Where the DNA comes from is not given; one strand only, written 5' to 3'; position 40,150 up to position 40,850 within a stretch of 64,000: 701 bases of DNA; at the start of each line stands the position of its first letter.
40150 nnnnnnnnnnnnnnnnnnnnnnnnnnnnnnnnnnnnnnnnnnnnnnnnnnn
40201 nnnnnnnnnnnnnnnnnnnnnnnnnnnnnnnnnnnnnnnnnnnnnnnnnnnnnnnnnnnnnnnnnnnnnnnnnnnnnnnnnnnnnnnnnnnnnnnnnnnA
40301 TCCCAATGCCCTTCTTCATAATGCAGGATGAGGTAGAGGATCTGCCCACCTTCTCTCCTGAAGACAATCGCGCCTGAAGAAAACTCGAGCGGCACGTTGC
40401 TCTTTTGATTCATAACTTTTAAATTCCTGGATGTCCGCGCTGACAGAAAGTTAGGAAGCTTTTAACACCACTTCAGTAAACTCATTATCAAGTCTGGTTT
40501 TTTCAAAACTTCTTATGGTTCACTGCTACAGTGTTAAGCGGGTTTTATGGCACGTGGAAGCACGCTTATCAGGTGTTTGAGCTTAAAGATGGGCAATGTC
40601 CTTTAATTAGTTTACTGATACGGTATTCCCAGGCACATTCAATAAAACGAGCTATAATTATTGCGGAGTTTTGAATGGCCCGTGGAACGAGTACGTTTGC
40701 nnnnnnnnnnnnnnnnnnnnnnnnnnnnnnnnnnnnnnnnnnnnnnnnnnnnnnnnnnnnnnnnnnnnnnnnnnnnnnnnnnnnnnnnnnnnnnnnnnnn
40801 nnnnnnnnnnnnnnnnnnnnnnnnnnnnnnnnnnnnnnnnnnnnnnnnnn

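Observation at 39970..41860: Low-GC islet carrying a NUDIX hydrolase and a zinc-dependent phospholipase-C-like gene: probable horizontal acquisition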

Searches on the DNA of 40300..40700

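Call 49: search_rna_families(source=window, start=40300, end=40700, threshold=evalue, max_evalue=10)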
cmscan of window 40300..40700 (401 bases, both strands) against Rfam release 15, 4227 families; matches with E-value up to 10: 1.
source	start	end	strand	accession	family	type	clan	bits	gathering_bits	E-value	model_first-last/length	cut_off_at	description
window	40594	40683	+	RF00140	Alpha_RBS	Cis-reg;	-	10.8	38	4.8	4-86/110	no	Alpha operon ribosome binding site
